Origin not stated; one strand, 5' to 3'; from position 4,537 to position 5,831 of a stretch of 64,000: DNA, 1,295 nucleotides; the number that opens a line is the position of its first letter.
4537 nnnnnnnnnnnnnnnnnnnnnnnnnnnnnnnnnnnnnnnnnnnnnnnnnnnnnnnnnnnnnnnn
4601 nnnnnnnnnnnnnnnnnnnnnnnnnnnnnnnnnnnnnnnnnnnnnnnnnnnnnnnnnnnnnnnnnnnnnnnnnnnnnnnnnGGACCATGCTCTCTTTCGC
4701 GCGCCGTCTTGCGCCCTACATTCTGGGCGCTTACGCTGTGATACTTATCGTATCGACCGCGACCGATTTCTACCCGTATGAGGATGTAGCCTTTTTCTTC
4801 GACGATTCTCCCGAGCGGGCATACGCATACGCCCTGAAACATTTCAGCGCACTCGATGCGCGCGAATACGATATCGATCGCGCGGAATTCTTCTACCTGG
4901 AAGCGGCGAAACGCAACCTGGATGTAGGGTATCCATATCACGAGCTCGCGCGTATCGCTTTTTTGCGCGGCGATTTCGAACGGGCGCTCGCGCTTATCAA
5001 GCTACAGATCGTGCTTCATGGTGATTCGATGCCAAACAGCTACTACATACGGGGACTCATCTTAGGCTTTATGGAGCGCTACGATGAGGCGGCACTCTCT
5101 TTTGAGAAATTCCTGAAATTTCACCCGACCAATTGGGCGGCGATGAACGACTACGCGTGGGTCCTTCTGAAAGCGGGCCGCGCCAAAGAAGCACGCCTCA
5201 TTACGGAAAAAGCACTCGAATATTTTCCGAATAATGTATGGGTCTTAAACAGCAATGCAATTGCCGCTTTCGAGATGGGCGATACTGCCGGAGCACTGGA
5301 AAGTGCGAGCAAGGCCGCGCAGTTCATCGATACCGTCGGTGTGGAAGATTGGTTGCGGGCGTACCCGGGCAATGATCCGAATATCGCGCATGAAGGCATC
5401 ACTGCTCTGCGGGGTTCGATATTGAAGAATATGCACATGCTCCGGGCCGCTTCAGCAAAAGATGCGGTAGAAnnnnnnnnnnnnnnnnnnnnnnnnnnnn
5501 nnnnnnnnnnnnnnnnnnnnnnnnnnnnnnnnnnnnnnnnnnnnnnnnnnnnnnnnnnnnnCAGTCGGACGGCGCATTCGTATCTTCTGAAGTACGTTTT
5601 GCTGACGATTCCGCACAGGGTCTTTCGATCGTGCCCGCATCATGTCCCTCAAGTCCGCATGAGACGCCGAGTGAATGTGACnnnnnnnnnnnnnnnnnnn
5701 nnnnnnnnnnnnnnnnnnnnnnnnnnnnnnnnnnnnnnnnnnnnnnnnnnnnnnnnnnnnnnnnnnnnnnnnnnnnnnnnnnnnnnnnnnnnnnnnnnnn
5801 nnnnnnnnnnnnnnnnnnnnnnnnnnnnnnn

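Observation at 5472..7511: A 679-aa secreted protein built from 39-aa cysteine-knot-like tandem repeats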

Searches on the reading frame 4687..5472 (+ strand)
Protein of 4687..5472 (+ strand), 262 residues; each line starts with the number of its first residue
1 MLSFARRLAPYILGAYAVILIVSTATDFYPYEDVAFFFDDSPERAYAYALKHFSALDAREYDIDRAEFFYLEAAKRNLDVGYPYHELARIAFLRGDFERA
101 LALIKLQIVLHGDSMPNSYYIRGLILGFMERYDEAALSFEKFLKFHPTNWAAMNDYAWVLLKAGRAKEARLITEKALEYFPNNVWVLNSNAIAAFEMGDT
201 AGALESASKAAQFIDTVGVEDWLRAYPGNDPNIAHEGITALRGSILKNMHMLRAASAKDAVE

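Call 12: search_protein_families(library=pfam, proteins=[window:4687-5472:+], max_evalue=0.01)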
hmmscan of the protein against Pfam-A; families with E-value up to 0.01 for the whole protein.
window:4687-5472:+ (262 aa): 14 families
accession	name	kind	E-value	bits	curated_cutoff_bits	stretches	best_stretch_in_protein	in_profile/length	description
PF13431.12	TPR_17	-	2.3e-14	52.8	24.4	1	139-170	2-33/34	Tetratricopeptide repeat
PF07719.23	TPR_2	-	2.9e-12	46.2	27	1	151-183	2-34/34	Tetratricopeptide repeat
PF14559.12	TPR_19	-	2.1e-11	44.4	25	1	130-182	5-57/68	Tetratricopeptide repeat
PF13181.12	TPR_8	-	2e-06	27.9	25.7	0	117-145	2-30/34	Tetratricopeptide repeat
PF07721.20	TPR_4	-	3.2e-06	27.7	27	0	84-103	4-23/26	Tetratricopeptide repeat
PF13424.12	TPR_12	-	3.8e-06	27.4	30.1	0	132-180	26-75/77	Tetratricopeptide repeat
PF23914.1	TPR_CcmH_CycH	-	3.9e-06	27.2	42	1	125-214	59-151/158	Cytochrome c-type biogenesis protein H TPR domain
PF12895.13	ANAPC3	-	5.5e-06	27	27.2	1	84-141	26-81/82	Anaphase-promoting complex, cyclosome, subunit 3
PF00515.34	TPR_1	-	6.3e-06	26.2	27.8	0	117-149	2-34/34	Tetratricopeptide repeat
PF13432.12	TPR_16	-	7.8e-06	26.7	32.7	1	123-178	4-59/65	Tetratricopeptide repeat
PF13174.12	TPR_6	-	5.4e-05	24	26.3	0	156-182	6-32/33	Tetratricopeptide repeat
PF13428.12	TPR_14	-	9.3e-05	23.2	23.5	0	152-187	3-38/44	Tetratricopeptide repeat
PF25064.1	ARM_TT21_5th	-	0.00017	22.3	27.8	1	131-180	16-65/117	TT21 fifth ARM repeats domain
PF13371.12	TPR_9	-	0.0018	18.7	35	0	89-148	3-61/73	Tetratricopeptide repeat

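Call 84: search_protein_families(library=ncbifam, proteins=[window:4687-5472:+], max_evalue=0.1)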
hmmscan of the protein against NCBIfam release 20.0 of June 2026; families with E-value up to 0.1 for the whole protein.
window:4687-5472:+ (262 aa): 10 families
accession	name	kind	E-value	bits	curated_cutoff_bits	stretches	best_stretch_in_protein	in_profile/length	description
TIGR02917.1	PEP_TPR_lipo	equivalog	2.9e-11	42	312.2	1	40-212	120-289/899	XrtA/PEP-CTERM system TPR-repeat protein PrsT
NF052415.1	T3SS_chap_SctY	equivalog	3.5e-06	27.5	70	1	152-212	8-68/106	type III secretion apparatus assembly chaperone SctY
NF040959.1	MamA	equivalog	2.3e-05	23.9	200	1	84-211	40-166/204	magnetosome protein MamA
TIGR02521.1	type_IV_pilW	equivalog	3e-05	23.7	154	1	94-211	44-162/234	type IV pilus biogenesis/stability protein PilW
NF033762.1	social_mot_Tgl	equivalog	0.00035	20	225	1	115-208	64-160/252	social motility TPR repeat lipoprotein Tgl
NF033920.0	C39_PA2778_fam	equivalog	0.00039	19.9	150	1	130-179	204-253/255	PA2778 family cysteine peptidase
NF007302.0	PRK09782.1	equivalog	0.004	15.1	1223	1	66-206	564-702/990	phage receptor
TIGR02795.1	tol_pal_ybgF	equivalog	0.0091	16.6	90.1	1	88-182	9-108/119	tol-pal system protein YbgF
NF040586.1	FxSxx_TPR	equivalog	0.017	13.6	300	1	142-180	674-712/830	FxSxx-COOH system tetratricopeptide repeat protein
NF047371.1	FlcA_CTERM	equivalog_domain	0.032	12.7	300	1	75-180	432-537/646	periplasmic flagellar collar protein FlcA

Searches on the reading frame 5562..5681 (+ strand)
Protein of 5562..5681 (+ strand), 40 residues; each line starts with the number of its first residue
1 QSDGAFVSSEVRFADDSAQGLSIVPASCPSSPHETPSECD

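Call 61: find_related_loci(query=A8, collection=genome_contigs, flank=5000)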
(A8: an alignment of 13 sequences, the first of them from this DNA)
Query A8 (40 aa) in genome_contigs; peptide patterns used: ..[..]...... (x = any residue, [..] = any of these).
47 stretches matched a pattern; 29 encode a relative of the query (tblastn E <= 1e-3); 29 distinct loci.
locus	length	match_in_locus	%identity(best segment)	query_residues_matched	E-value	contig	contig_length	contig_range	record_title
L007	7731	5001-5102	77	6-40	2e-12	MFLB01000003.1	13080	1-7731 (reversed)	MAG: Candidatus Kaiserbacteria bacterium RIFCSPHIGHO2_01_FULL_58_22 rifcsphigho2_01_scaffold_11692, whole genome shotgun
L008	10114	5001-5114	71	3-39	6e-12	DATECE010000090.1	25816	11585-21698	MAG TPA_asm: Candidatus Paceibacterota bacterium isolate SMAG_U8263 k141_2227548, whole genome shotgun sequence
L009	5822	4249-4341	74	5-35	1e-11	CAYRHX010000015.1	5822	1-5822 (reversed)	MAG TPA_asm: uncultured Candidatus Saccharibacteria bacterium isolate ERP113451_co3_61 genome assembly, contig: NODE_132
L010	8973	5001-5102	71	6-40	1e-11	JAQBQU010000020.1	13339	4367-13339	MAG: Candidatus Kaiserbacteria bacterium isolate RYN_381 scaffold_1901024, whole genome shotgun sequence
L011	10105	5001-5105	69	5-40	2e-11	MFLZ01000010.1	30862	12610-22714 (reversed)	MAG: Candidatus Kaiserbacteria bacterium RIFCSPLOWO2_01_FULL_54_13 rifcsplowo2_01_scaffold_14200, whole genome shotgun s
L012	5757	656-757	71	6-40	3e-11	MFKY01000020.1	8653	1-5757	MAG: Candidatus Kaiserbacteria bacterium RIFCSPHIGHO2_01_FULL_55_37 rifcsphigho2_01_scaffold_23125, whole genome shotgun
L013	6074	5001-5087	79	5-33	3e-11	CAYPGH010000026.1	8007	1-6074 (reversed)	MAG TPA_asm: uncultured Candidatus Saccharibacteria bacterium isolate SRP050083_co2_53 genome assembly, contig: NODE_773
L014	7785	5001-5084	75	6-33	1e-10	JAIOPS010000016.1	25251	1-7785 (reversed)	MAG: Candidatus Kaiserbacteria bacterium isolate LakeFargette_0920_ALND_MAG_55_14 LacPavin_0920_ALND_scaffold_274533, wh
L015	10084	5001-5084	71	6-33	1e-10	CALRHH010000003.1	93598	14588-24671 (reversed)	MAG: Candidatus Nomurabacteria bacterium isolate Ike-100m-40 genome assembly, contig: Ike-100-c75, whole genome shotgun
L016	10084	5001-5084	71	6-33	9e-10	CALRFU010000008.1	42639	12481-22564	MAG: Candidatus Nomurabacteria bacterium isolate TH-08apr19-232 genome assembly, contig: TH-08apr19-C2157, whole genome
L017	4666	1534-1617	71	6-33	1e-9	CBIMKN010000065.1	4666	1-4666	MAG TPA_asm: uncultured bacterium isolate SRR16817059_concoct_14 genome assembly, contig: ERZ27394141.4256, whole genome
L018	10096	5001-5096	70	7-39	2e-9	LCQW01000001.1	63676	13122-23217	MAG: Candidatus Kaiserbacteria bacterium GW2011_GWA2_52_12 UY67_C0001, whole genome shotgun sequence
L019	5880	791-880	67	5-34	2e-9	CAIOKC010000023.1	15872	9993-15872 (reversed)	uncultured bacterium isolate LaPlata_bin-2928 genome assembly, contig: bin-2928:23/32, whole genome shotgun sequence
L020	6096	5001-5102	60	6-40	7e-9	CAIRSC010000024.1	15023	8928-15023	uncultured bacterium isolate Umea1_bin-3528 genome assembly, contig: bin-3528:024/113, whole genome shotgun sequence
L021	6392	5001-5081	74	6-32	6e-9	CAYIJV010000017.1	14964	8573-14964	MAG TPA_asm: uncultured Candidatus Saccharibacteria bacterium isolate ERP119705_co23_584 genome assembly, contig: NODE_3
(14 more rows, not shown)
